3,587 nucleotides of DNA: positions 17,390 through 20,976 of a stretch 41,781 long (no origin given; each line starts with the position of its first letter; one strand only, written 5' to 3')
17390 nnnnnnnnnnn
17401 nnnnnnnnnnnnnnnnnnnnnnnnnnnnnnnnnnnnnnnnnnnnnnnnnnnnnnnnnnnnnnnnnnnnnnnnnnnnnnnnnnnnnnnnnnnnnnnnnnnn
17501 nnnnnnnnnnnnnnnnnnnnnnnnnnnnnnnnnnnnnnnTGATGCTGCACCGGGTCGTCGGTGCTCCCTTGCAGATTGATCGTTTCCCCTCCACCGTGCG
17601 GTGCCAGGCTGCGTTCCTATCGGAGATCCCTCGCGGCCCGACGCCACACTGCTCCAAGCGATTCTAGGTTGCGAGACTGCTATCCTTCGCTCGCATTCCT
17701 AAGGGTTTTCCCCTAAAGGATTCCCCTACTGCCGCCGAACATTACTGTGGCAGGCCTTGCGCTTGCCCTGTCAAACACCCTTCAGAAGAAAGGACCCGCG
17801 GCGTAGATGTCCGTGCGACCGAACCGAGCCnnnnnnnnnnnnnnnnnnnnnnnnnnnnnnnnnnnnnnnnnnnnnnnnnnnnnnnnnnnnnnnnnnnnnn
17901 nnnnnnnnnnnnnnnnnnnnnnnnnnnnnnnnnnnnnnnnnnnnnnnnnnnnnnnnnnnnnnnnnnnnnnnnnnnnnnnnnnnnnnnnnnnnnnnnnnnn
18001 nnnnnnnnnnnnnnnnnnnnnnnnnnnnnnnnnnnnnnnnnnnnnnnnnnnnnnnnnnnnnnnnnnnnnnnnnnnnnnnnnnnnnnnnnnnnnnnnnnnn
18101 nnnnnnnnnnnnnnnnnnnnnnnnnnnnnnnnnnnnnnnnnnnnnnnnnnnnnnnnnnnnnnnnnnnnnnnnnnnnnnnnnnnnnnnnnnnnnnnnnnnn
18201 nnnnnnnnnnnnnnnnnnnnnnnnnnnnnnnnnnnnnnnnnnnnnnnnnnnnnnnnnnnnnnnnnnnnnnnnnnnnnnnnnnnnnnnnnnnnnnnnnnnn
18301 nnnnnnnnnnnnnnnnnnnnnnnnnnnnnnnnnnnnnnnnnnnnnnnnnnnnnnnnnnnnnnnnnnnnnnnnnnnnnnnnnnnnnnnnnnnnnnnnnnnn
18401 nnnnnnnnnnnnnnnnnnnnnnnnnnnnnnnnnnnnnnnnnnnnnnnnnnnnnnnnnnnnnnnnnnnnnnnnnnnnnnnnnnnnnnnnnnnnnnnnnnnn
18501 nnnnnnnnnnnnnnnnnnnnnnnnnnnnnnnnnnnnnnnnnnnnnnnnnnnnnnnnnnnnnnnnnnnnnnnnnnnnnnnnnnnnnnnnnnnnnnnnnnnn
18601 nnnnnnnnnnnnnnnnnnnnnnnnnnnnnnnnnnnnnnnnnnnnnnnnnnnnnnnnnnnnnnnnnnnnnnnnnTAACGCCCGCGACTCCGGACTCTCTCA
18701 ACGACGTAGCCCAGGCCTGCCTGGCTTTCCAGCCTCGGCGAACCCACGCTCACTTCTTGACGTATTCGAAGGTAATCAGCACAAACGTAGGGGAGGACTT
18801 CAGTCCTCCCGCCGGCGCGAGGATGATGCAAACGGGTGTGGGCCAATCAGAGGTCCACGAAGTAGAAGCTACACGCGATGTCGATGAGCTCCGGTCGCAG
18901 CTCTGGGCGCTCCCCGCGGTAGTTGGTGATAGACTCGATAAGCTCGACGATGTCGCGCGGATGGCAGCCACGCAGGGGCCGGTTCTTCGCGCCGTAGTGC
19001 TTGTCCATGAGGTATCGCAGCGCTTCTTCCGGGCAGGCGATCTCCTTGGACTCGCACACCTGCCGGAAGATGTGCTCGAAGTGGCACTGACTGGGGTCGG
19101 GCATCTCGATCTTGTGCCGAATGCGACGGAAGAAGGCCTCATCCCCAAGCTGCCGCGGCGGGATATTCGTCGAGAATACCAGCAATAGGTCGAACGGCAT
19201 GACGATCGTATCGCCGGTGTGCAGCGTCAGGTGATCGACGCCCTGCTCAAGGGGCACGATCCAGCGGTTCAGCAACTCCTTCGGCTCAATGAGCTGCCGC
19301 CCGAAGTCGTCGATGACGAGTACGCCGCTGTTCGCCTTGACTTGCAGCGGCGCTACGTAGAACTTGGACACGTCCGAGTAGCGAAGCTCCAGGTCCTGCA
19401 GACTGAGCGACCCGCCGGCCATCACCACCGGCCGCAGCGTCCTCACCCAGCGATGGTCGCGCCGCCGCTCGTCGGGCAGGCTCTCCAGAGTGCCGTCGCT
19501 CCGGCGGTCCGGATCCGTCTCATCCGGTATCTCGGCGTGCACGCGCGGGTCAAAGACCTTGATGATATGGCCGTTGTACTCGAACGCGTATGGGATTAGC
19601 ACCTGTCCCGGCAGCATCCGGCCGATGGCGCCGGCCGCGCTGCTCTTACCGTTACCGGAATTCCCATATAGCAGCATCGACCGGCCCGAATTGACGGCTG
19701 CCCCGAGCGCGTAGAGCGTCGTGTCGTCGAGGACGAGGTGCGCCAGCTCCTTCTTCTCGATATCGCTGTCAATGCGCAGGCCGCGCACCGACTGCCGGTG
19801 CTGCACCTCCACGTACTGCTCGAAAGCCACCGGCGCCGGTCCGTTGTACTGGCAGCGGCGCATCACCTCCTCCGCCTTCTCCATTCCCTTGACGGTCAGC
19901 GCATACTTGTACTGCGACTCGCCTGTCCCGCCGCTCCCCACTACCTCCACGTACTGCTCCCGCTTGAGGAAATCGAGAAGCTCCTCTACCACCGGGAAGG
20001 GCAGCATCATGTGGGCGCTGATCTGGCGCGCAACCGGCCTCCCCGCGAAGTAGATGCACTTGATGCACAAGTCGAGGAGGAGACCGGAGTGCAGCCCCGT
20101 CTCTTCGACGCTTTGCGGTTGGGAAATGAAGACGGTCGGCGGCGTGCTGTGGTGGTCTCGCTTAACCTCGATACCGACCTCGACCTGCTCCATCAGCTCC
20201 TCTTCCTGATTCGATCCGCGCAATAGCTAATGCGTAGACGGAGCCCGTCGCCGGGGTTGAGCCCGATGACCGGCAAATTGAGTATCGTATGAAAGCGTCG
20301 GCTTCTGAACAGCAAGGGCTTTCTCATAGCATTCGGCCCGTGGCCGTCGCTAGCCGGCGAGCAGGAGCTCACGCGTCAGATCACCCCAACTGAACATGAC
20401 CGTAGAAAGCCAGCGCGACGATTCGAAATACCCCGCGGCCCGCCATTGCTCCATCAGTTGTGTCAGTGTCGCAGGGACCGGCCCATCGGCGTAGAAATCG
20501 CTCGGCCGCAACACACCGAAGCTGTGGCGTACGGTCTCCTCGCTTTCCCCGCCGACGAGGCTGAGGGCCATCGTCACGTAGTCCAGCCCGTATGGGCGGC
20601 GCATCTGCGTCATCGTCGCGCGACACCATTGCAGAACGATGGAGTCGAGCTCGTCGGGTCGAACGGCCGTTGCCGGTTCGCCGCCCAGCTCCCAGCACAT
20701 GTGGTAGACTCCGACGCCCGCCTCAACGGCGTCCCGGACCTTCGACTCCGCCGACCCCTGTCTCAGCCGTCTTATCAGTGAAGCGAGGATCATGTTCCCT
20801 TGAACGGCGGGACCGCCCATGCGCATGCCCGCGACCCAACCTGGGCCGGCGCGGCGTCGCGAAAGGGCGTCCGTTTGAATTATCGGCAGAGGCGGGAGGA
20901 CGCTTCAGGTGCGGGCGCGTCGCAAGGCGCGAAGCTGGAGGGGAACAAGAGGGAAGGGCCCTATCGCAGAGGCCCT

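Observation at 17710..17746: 37-nt motif shared by the upstream regions of the CAP-domain gene and the ECF sigma gene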

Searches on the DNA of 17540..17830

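Call 20: search_rna_families(source=window, start=17540, end=17830, threshold=evalue, max_evalue=10)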
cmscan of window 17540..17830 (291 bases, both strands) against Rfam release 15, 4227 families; matches with E-value up to 10: 0.
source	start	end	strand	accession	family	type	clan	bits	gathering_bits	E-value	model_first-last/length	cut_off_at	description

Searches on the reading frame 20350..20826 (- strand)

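Call 10: search_protein_families(library=pfam, proteins=[window:20350-20826:-])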
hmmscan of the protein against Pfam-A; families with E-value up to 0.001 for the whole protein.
window:20350-20826:- (158 aa): 0 families

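Call 43: search_protein_families(library=pfam, proteins=[window:20350-20826:-], max_evalue=1)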
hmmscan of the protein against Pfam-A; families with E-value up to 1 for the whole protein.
window:20350-20826:- (158 aa): 1 family
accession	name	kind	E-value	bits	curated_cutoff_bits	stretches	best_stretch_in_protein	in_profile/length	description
PF02213.21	GYF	-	0.14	12.3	25.7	1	122-139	16-33/45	GYF domain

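Call 48: search_protein_families(library=ncbifam, proteins=[window:20350-20826:-], max_evalue=0.01)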
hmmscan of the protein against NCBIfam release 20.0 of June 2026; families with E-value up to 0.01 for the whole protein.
window:20350-20826:- (158 aa): 0 families
